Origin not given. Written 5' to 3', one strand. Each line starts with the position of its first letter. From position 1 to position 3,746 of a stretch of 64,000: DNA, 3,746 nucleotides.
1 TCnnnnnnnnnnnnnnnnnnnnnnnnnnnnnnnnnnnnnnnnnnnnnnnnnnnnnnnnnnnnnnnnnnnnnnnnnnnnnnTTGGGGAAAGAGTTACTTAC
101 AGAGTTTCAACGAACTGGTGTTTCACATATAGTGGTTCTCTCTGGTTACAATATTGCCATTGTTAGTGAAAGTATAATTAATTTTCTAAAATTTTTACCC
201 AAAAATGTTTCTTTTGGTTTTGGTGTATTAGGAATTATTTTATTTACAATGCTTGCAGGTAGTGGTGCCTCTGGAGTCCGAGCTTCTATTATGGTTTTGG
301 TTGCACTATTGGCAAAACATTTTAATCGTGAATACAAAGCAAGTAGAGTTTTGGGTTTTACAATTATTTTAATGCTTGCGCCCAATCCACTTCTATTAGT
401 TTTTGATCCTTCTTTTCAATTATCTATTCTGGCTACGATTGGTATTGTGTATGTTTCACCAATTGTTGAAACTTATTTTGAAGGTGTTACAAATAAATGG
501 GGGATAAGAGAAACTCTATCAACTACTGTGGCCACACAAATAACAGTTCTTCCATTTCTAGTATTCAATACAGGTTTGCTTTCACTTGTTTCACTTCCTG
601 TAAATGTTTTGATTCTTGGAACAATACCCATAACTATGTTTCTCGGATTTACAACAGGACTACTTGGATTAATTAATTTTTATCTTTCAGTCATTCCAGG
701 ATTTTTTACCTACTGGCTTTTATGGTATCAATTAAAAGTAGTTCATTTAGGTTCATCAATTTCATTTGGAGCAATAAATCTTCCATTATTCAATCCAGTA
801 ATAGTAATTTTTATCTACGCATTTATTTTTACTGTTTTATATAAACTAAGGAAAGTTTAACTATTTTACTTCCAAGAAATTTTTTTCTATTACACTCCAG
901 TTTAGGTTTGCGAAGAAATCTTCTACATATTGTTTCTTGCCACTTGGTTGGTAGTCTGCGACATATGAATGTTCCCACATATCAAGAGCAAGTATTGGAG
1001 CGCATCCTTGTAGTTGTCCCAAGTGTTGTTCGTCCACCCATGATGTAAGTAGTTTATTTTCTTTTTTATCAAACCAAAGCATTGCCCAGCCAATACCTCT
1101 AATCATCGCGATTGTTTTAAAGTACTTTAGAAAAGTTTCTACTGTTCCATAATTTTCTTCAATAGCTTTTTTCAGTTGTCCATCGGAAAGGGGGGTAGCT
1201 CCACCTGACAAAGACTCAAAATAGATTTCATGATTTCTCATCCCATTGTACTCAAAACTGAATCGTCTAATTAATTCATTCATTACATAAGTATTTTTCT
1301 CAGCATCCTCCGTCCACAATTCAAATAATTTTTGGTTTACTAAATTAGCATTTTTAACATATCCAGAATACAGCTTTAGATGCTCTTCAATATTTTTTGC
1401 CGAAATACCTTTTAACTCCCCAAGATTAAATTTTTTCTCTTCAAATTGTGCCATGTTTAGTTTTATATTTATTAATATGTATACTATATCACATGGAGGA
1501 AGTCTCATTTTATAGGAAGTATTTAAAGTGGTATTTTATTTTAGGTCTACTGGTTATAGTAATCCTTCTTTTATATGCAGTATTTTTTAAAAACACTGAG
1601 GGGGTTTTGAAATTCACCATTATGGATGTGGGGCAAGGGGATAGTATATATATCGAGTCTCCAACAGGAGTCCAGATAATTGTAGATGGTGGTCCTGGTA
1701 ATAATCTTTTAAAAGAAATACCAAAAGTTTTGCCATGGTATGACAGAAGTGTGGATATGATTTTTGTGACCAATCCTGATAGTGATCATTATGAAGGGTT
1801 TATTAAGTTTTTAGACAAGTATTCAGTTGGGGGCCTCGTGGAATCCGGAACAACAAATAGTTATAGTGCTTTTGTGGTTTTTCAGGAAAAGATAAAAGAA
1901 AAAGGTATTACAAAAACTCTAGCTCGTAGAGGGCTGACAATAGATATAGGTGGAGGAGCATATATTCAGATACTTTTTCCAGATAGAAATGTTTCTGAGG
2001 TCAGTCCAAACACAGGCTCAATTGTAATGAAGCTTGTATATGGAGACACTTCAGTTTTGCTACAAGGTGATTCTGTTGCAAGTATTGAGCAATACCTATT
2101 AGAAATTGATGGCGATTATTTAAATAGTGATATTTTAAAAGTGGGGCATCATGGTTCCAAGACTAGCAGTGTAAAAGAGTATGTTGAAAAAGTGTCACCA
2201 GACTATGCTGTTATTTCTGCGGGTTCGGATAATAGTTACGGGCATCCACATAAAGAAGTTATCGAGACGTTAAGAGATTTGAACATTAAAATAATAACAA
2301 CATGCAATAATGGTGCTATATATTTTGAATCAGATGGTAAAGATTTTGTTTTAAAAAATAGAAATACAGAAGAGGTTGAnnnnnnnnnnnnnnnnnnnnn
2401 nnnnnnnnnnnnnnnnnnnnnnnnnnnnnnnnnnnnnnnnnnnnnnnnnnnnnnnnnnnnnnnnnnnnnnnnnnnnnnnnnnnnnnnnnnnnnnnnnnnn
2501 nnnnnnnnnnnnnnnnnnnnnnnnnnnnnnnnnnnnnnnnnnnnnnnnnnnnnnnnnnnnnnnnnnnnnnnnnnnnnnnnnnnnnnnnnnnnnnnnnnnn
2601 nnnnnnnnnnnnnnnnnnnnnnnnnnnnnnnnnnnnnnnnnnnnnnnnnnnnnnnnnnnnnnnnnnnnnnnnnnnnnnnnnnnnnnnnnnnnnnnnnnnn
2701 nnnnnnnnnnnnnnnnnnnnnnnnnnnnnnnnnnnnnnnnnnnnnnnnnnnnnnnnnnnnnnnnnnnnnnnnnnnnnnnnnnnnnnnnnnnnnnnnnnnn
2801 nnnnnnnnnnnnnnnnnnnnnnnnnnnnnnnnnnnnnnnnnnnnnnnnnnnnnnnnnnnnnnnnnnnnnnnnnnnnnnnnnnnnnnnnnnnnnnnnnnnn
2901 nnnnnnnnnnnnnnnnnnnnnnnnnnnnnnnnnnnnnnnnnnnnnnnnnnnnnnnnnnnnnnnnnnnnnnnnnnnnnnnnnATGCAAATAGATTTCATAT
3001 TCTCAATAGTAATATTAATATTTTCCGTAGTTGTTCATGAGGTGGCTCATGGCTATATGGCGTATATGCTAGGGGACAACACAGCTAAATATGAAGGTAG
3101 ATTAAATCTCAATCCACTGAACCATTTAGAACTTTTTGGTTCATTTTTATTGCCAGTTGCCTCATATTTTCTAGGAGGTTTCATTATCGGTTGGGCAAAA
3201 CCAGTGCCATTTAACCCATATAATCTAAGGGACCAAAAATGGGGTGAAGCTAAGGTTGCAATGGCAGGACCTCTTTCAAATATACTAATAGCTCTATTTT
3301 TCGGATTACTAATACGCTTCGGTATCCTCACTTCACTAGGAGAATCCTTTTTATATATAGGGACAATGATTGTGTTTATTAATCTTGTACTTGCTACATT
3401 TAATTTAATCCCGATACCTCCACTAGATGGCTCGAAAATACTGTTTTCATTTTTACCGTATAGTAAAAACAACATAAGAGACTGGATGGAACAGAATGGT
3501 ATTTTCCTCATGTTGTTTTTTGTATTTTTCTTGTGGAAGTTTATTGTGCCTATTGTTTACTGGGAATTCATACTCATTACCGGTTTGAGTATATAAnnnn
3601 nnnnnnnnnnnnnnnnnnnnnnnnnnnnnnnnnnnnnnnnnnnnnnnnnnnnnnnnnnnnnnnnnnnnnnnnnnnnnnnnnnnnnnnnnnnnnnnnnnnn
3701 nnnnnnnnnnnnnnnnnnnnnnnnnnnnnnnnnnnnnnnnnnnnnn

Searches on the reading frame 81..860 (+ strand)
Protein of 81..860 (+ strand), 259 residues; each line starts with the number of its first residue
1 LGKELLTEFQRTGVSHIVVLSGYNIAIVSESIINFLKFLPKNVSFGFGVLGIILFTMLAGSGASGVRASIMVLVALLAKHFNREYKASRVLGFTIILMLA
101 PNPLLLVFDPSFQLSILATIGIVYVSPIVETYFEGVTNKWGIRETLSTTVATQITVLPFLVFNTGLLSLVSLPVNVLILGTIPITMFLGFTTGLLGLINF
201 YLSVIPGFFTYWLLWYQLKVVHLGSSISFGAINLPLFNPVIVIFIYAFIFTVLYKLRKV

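Call 9: search_protein_families(library=pfam, proteins=[window:81-860:+], max_evalue=0.001)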
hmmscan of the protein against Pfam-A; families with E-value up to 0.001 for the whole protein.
window:81-860:+ (259 aa): 1 family
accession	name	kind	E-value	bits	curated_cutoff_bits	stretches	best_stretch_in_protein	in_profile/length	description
PF03772.21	Competence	-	2e-41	142.6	23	1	3-257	11-268/270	Competence protein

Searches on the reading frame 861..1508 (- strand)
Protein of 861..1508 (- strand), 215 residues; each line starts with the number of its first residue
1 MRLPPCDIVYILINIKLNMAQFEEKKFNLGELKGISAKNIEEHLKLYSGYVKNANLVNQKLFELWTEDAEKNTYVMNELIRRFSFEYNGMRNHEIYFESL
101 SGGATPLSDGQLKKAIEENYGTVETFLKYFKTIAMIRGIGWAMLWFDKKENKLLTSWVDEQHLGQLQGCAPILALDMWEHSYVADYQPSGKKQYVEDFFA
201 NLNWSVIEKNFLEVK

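Call 9: search_protein_families(library=pfam, proteins=[window:861-1508:-], max_evalue=0.001)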
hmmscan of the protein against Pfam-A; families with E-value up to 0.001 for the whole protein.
window:861-1508:- (215 aa): 2 families
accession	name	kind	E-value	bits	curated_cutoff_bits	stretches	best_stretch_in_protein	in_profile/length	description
PF02777.23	Sod_Fe_C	-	3.3e-23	82.1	20.9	1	109-210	2-102/102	Iron/manganese superoxide dismutases, C-terminal domain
PF00081.27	Sod_Fe_N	-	3e-05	24.8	27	1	35-101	18-82/82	Iron/manganese superoxide dismutases, alpha-hairpin domain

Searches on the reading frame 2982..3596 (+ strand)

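Call 57: search_protein_families(library=pfam, proteins=[window:2982-3596:+], max_evalue=0.001)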
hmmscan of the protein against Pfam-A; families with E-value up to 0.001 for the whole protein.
window:2982-3596:+ (204 aa): 1 family
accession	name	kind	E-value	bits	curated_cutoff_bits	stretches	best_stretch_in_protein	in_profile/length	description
PF02163.28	Peptidase_M50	-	4.7e-16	59.2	27.2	2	125-182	161-219/221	Peptidase family M50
